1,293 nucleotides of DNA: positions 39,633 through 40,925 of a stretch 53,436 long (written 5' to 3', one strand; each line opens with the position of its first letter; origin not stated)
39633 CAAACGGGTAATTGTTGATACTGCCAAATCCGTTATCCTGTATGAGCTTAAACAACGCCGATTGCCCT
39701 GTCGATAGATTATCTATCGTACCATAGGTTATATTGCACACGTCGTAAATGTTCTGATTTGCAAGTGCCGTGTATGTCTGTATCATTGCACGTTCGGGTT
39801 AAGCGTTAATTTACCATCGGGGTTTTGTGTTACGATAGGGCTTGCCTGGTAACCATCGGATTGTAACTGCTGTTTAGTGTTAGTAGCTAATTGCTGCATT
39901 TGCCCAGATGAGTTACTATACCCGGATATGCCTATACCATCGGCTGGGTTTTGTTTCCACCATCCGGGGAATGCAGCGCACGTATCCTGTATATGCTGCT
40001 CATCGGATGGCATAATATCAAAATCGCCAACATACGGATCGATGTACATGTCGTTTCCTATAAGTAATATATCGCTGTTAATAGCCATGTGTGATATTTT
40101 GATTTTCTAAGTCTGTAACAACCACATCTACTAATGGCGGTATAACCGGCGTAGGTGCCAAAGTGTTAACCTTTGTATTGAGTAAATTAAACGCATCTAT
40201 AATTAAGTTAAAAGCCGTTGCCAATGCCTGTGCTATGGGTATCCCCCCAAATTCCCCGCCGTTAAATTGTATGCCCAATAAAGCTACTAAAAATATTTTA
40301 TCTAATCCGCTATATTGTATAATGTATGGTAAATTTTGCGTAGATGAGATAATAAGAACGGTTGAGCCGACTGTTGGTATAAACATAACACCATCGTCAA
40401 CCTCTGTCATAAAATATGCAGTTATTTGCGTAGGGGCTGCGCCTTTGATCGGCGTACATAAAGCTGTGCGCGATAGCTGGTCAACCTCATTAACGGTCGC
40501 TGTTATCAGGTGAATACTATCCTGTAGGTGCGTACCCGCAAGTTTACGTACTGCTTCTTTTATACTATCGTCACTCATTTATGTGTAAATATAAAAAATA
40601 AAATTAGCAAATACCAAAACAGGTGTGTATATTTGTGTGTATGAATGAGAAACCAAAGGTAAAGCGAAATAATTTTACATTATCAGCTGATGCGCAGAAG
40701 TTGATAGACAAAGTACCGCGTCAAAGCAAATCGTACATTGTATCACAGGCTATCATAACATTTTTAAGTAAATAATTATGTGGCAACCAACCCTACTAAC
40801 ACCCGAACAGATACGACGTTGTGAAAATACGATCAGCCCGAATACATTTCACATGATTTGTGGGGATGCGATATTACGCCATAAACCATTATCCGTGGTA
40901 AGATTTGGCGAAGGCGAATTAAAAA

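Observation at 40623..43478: Plus-strand island with an RHH regulator and two glycosyltransferases, inserted between baseplate hub and spike genes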

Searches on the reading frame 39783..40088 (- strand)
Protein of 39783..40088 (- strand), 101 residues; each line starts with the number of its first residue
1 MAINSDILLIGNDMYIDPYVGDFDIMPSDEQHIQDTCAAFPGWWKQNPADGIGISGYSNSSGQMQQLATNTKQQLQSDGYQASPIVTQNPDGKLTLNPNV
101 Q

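Call 3: search_protein_families(library=pfam, proteins=[window:39783-40088:-], max_evalue=1)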
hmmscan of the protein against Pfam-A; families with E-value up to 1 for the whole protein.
window:39783-40088:- (101 aa): 1 family
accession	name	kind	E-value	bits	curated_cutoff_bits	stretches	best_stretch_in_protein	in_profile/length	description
PF08479.16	POTRA_2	-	0.0094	16.2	24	1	58-96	30-71/76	POTRA domain, ShlB-type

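Call 4: search_protein_families(library=phrogs, proteins=[window:39783-40088:-], max_evalue=0.1)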
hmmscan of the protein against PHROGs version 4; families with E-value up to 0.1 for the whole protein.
window:39783-40088:- (101 aa): 0 families

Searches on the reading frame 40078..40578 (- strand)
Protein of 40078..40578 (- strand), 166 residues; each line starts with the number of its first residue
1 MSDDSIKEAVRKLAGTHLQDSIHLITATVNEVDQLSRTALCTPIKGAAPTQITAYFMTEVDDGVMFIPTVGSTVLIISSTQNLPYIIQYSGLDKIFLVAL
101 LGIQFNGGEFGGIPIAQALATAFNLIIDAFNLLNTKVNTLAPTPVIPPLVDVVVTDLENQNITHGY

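Call 3: search_protein_families(library=pfam, proteins=[window:40078-40578:-], max_evalue=1)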
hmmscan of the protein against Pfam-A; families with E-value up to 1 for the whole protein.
window:40078-40578:- (166 aa): 1 family
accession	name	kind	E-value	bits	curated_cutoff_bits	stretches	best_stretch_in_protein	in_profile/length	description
PF13622.12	4HBT_3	-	0.076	13.7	24.3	0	109-151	11-52/83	Acyl-CoA thioesterase N-terminal domain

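Call 4: search_protein_families(library=phrogs, proteins=[window:40078-40578:-], max_evalue=0.1)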
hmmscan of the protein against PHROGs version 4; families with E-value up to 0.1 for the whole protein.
window:40078-40578:- (166 aa): 0 families

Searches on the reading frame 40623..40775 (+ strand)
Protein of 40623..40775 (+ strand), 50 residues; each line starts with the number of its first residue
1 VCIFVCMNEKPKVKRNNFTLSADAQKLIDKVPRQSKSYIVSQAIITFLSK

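Call 3: search_protein_families(library=pfam, proteins=[window:40623-40775:+], max_evalue=1)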
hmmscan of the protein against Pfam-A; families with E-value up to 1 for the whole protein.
window:40623-40775:+ (50 aa): 0 families

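Call 4: search_protein_families(library=phrogs, proteins=[window:40623-40775:+], max_evalue=0.1)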
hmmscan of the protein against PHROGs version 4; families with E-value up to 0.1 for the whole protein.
window:40623-40775:+ (50 aa): 2 families
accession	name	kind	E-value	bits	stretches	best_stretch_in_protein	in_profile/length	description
phrog_37709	-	unknown function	0.034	15.1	1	9-47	51-88/116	-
phrog_3616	-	unknown function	0.056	14.2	1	8-40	100-132/222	-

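Call 8: search_protein_families(library=ncbifam, proteins=[window:40623-40775:+], max_evalue=1)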
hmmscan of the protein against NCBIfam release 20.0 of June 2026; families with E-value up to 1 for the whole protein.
window:40623-40775:+ (50 aa): 0 families

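Call 49: search_solved_structures(query=window:40641-40772:+, max_evalue=10, show_alignments=3)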
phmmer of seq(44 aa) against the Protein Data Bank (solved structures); distinct sequences matched with E-value up to 10: 1.
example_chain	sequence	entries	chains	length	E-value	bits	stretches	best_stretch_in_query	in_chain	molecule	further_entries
7pbh_A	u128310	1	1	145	0.24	15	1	9-32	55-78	Profilin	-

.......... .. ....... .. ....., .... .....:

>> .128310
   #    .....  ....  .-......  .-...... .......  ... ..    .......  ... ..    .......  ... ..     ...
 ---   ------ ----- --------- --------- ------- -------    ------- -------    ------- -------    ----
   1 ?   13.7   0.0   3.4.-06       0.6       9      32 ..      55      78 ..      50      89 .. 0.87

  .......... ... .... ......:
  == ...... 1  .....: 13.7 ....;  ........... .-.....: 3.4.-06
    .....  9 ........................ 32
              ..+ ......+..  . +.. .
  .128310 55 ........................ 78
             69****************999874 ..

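Call 50: search_protein_families(library=pfam, proteins=[window:40641-40772:+], max_evalue=10)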
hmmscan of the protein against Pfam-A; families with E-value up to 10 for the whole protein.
seq(44 aa): 0 families

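Call 88: search_protein_families(library=padloc, proteins=[window:40641-40775:+], max_evalue=0.1)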
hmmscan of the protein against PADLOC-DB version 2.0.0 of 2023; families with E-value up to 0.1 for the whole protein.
window:40641-40775:+ (44 aa): 0 families
